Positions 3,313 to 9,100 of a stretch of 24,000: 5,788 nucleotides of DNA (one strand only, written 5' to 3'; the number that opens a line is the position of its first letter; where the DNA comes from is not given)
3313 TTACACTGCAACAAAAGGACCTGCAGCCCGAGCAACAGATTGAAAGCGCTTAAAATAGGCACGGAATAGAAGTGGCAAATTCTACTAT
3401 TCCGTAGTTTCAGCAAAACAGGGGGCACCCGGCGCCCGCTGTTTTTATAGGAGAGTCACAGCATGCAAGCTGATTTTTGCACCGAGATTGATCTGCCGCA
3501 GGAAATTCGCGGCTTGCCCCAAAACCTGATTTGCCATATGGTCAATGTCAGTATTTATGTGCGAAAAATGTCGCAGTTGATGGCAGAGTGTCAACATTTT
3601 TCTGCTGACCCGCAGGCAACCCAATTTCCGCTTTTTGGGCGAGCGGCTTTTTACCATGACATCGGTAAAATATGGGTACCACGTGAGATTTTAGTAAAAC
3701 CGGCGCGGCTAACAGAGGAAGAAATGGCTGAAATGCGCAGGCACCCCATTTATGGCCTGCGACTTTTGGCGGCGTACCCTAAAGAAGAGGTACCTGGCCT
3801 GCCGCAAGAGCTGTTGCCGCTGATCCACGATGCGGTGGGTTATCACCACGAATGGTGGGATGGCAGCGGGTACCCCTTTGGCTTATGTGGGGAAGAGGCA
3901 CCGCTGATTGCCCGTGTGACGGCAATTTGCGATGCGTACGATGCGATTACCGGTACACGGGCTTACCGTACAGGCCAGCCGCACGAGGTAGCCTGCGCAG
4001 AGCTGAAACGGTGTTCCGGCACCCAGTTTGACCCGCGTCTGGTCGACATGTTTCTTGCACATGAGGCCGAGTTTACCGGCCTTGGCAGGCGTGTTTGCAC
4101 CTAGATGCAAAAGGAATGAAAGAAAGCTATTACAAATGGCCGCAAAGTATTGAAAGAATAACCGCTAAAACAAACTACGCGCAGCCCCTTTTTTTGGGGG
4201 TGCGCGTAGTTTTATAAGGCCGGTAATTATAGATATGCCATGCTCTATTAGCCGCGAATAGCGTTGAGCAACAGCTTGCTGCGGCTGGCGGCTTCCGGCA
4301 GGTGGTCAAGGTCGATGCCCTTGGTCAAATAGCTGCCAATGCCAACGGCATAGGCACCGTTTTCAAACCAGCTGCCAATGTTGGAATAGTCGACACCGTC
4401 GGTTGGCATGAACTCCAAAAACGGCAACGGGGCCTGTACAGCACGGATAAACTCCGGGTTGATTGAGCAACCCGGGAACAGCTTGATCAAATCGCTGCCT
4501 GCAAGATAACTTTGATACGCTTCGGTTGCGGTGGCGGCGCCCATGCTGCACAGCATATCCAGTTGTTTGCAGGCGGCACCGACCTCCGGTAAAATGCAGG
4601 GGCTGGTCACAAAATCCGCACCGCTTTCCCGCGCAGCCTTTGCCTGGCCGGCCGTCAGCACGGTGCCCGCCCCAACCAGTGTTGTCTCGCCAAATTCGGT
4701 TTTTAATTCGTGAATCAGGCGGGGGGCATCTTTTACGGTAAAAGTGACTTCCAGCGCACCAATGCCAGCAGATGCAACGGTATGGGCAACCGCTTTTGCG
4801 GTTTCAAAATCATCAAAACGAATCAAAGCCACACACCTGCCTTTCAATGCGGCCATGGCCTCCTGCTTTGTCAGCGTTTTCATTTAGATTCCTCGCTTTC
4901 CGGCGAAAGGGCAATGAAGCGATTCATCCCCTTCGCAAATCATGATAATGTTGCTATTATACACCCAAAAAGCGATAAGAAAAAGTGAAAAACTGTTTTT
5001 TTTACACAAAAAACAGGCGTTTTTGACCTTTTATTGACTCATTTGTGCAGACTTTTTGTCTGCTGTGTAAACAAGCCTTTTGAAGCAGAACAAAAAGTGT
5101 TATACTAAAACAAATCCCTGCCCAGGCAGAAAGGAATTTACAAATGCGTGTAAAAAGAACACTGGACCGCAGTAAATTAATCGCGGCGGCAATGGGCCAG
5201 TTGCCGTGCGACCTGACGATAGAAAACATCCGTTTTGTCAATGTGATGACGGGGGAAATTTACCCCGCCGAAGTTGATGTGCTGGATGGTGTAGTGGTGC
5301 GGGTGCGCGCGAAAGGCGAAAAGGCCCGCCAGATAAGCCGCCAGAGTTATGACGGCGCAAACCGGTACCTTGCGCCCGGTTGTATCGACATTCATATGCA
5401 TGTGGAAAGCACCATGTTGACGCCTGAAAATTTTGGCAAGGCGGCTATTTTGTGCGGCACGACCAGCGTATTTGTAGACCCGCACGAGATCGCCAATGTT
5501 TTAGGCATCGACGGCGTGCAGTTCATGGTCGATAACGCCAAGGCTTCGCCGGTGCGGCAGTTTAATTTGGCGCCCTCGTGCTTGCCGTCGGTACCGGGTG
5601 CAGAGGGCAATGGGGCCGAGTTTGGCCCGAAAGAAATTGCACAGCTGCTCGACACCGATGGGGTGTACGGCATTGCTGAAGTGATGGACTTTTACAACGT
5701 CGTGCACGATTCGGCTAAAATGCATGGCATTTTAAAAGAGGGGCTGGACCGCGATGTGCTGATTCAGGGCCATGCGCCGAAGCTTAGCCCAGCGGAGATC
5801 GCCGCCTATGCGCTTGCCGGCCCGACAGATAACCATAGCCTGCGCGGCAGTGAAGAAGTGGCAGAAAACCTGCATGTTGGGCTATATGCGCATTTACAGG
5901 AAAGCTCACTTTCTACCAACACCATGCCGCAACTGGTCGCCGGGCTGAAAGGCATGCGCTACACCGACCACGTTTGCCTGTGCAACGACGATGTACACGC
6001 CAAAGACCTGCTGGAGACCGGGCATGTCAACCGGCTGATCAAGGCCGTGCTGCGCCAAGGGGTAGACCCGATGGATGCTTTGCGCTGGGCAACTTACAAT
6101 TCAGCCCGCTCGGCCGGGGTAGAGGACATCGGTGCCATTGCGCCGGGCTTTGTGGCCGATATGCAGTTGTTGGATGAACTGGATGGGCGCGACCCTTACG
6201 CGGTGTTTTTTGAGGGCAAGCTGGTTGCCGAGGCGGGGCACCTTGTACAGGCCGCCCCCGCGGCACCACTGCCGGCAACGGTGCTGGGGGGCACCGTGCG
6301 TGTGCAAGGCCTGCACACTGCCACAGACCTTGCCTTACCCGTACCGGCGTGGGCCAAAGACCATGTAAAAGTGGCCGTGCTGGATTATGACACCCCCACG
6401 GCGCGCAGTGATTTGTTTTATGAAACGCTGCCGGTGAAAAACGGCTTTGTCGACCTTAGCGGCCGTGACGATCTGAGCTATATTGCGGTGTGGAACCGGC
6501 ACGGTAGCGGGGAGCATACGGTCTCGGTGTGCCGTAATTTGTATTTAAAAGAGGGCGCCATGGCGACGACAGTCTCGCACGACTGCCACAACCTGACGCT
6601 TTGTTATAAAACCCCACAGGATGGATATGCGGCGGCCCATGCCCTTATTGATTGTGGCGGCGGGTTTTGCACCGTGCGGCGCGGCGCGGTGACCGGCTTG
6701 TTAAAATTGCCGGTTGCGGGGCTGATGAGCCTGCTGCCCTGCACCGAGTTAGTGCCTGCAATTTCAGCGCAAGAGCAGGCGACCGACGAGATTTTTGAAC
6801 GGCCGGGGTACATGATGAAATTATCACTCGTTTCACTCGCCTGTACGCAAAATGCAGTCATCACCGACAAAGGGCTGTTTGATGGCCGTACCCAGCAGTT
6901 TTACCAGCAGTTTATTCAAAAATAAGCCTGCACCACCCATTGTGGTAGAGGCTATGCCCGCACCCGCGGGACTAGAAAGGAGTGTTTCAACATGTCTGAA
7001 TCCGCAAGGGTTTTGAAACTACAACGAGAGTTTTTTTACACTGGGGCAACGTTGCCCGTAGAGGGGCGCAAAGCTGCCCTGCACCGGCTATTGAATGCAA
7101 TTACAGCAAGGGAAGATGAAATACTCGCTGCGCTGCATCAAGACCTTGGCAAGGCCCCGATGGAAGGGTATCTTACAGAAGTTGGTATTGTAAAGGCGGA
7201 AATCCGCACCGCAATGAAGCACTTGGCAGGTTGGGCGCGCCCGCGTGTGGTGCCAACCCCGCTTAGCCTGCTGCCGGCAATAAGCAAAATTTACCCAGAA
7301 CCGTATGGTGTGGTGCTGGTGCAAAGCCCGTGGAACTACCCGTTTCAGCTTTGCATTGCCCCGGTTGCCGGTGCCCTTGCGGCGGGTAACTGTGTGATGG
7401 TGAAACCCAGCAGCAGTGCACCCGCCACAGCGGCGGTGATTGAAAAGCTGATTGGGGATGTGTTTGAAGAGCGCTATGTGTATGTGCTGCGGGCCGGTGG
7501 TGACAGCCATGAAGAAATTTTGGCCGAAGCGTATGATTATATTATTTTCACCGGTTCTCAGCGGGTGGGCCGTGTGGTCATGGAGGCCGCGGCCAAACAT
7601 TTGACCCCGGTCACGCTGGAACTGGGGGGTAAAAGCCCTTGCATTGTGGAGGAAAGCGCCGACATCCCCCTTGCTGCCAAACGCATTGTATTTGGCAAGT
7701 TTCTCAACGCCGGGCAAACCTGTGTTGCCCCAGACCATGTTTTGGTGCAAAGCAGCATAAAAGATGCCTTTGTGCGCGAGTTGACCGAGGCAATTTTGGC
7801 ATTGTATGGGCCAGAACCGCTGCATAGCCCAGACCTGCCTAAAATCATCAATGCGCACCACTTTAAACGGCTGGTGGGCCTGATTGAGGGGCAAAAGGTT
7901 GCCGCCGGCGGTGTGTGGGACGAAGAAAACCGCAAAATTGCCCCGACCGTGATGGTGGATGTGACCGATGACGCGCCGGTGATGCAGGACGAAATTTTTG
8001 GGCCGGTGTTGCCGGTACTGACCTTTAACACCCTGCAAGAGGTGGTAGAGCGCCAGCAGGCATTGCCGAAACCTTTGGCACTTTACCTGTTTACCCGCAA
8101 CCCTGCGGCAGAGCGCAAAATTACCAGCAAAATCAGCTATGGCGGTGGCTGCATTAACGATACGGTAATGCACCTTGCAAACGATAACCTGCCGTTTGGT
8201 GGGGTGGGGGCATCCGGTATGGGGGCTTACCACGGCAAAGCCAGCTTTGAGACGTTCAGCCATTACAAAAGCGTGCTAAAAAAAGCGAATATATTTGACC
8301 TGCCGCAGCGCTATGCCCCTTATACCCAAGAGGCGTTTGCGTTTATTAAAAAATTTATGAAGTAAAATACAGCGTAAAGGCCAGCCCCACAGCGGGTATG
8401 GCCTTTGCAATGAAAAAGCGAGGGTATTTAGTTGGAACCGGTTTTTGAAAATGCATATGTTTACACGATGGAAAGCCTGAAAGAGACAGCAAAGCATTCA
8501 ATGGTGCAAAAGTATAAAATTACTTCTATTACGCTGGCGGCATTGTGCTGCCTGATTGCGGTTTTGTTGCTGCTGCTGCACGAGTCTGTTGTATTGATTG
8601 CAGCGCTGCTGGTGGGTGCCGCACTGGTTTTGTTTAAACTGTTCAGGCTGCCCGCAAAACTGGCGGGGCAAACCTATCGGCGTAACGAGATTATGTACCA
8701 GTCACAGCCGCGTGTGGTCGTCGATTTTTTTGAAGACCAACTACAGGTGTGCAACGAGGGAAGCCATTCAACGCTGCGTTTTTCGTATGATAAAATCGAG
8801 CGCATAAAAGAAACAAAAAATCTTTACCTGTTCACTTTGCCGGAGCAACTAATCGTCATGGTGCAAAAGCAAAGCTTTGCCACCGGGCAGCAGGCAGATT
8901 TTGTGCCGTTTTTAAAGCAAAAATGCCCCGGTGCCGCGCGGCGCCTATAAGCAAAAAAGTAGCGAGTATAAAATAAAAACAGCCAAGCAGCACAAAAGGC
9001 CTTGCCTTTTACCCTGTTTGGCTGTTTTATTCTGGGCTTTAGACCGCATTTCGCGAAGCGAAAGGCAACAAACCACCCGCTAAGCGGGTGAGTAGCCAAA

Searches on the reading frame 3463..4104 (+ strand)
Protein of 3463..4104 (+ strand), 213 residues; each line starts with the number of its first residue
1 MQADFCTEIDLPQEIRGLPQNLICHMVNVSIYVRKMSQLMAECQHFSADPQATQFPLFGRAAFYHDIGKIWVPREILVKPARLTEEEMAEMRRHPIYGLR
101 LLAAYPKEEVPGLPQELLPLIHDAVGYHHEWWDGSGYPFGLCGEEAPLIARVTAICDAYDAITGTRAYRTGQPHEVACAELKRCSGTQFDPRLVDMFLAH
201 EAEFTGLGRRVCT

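Call 8: search_protein_families(library=pfam, proteins=[window:3463-4104:+])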
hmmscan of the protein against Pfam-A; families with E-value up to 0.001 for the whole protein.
window:3463-4104:+ (213 aa): 2 families
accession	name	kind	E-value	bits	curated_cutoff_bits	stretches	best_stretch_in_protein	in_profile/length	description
PF13487.12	HD_5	-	7.8e-26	91.3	27.2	1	32-193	17-170/170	HD domain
PF01966.28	HD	-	8.9e-13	49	22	1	25-161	4-115/116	HD domain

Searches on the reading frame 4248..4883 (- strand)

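Call 8: search_protein_families(library=pfam, proteins=[window:4248-4883:-])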
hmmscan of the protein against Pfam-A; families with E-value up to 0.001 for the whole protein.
window:4248-4883:- (211 aa): 1 family
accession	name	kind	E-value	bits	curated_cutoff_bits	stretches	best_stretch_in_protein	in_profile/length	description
PF01081.25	Aldolase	-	6.3e-31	107.8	27.8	1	14-188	7-181/196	KDPG and KHG aldolase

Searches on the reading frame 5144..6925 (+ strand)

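Call 8: search_protein_families(library=pfam, proteins=[window:5144-6925:+])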
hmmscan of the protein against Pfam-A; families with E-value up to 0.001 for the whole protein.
window:5144-6925:+ (593 aa): 3 families
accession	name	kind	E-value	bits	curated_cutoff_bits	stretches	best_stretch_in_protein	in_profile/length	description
PF13382.11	Adenine_deam_C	-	7.7e-37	126.7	27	1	427-584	9-168/169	Adenine deaminase C-terminal domain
PF01979.26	Amidohydro_1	-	5.6e-26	92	25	1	75-361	1-345/345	Amidohydrolase family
PF07969.17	Amidohydro_3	-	7.6e-06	26.1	29.7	0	304-351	404-448/472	Amidohydrolase family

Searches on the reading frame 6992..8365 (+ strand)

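Call 8: search_protein_families(library=pfam, proteins=[window:6992-8365:+])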
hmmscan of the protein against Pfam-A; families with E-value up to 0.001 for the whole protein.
window:6992-8365:+ (457 aa): 2 families
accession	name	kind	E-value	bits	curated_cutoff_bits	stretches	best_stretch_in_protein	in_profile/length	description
PF00171.27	Aldedh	-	3.7e-88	296.5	23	1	17-428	44-461/461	Aldehyde dehydrogenase family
PF05893.19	LuxC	-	6.4e-06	25.7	21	1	104-267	88-254/401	Acyl-CoA reductase (LuxC)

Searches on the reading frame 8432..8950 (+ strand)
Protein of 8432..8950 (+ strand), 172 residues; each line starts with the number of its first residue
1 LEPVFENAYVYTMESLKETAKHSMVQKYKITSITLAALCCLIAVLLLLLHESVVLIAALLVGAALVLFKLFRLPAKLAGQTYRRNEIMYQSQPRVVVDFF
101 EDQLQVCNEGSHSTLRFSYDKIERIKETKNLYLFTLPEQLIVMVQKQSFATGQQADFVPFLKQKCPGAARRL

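Call 8: search_protein_families(library=pfam, proteins=[window:8432-8950:+])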
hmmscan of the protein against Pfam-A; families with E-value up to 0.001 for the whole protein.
window:8432-8950:+ (172 aa): 1 family
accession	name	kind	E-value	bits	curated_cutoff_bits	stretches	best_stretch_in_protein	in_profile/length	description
PF14317.12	YcxB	-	2.4e-08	34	23.3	1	99-157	1-57/61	YcxB-like protein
